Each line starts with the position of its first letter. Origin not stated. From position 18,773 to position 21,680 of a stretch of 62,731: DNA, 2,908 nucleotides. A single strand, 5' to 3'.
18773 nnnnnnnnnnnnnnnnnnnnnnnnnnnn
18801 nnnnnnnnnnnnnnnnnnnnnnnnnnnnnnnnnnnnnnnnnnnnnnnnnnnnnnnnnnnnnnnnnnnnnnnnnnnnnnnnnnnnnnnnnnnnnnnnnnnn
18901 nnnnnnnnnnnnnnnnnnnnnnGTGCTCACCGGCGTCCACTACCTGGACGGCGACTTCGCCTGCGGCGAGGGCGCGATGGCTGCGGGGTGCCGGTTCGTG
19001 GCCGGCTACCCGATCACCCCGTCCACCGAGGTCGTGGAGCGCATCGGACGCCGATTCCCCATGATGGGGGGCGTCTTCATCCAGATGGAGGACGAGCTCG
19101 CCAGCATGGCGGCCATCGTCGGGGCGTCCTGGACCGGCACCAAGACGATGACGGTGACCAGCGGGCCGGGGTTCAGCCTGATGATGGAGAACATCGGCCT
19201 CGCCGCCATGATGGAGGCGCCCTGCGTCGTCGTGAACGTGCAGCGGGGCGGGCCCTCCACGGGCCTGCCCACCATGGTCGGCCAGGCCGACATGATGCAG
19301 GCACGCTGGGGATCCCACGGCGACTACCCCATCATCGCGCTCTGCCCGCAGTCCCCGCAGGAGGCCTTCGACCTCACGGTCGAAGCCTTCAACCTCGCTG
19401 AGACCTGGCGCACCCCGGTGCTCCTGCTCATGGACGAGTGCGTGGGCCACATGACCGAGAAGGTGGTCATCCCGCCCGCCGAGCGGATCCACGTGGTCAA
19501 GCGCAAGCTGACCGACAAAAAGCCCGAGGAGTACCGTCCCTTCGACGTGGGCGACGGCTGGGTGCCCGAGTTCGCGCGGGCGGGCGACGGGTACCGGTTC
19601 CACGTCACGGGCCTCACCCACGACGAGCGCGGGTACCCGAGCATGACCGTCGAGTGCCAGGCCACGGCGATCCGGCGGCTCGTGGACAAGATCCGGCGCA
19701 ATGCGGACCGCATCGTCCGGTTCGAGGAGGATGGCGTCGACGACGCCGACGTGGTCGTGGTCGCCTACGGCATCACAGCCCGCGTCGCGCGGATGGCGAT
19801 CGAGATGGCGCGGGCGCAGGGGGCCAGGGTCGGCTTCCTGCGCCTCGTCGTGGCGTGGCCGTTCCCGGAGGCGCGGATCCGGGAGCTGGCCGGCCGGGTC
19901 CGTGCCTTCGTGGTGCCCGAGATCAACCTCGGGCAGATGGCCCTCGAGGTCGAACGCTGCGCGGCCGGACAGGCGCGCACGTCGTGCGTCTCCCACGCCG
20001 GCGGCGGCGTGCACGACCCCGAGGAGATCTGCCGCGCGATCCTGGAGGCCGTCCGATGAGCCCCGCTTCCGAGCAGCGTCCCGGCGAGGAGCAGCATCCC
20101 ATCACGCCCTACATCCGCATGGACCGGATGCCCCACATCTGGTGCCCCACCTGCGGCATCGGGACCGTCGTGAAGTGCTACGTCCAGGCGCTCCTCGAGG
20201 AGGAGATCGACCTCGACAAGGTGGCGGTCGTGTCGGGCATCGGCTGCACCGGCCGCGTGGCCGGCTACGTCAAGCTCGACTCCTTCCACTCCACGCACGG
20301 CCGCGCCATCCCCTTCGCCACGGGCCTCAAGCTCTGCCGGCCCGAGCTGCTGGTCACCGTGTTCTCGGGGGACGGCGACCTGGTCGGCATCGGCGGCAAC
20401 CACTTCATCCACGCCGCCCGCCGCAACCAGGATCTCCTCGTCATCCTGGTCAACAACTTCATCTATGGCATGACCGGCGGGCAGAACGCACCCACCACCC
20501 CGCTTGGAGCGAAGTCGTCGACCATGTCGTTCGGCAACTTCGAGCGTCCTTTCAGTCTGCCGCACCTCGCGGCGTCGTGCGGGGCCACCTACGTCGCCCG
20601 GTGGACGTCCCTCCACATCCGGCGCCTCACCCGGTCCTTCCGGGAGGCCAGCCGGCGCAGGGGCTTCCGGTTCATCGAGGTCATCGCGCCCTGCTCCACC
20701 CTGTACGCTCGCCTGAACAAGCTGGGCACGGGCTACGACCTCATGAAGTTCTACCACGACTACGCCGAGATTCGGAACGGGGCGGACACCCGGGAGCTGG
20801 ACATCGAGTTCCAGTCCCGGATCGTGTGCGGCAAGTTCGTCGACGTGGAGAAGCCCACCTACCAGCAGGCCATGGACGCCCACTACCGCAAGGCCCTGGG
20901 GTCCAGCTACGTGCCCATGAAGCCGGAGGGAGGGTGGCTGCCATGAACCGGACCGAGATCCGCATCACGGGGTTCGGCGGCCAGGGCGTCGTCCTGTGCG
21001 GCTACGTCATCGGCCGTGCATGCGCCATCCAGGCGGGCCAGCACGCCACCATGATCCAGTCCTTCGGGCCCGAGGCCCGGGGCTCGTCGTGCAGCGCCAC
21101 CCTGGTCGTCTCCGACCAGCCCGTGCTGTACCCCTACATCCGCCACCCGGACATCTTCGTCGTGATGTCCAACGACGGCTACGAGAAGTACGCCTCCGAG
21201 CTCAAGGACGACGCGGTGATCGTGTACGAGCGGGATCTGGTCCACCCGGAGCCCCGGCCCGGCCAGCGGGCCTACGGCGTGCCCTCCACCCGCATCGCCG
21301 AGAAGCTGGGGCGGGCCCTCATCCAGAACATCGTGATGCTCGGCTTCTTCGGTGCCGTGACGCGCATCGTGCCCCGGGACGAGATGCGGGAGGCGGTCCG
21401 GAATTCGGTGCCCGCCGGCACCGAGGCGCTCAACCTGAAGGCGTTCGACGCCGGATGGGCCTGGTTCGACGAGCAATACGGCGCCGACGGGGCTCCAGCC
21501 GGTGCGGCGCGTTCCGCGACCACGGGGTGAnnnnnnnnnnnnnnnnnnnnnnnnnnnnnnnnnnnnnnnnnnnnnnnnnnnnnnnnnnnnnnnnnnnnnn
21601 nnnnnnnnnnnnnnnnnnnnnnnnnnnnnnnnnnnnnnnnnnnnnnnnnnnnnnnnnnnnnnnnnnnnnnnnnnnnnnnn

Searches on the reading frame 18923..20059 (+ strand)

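Call 80: search_protein_families(library=pfam, proteins=[window:18923-20059:+], max_evalue=0.000001)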
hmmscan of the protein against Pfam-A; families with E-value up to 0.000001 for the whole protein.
window:18923-20059:+ (378 aa): 2 families
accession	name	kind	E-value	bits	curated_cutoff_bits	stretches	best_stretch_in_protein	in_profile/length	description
PF01855.24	POR_N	-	5.8e-74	249.2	27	1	16-243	1-222/231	Pyruvate flavodoxin/ferredoxin oxidoreductase, thiamine diP-bdg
PF17147.9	PFOR_II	-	1.6e-22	80.2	27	1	275-369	1-102/102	Pyruvate:ferredoxin oxidoreductase core domain II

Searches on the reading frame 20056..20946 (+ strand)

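Call 80: search_protein_families(library=pfam, proteins=[window:20056-20946:+], max_evalue=0.000001)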
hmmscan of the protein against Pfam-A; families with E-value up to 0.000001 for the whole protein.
window:20056-20946:+ (296 aa): 1 family
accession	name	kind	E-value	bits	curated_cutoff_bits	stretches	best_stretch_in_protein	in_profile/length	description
PF02775.26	TPP_enzyme_C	-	5.4e-29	101.4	21.9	1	70-209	20-151/151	Thiamine pyrophosphate enzyme, C-terminal TPP binding domain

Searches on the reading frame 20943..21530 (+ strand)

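Call 80: search_protein_families(library=pfam, proteins=[window:20943-21530:+], max_evalue=0.000001)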
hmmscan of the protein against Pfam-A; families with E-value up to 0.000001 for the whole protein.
window:20943-21530:+ (195 aa): 1 family
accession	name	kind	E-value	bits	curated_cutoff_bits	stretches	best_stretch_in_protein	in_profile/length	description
PF01558.24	POR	-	1.1e-33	117.3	27.4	1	12-171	1-171/173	Pyruvate ferredoxin/flavodoxin oxidoreductase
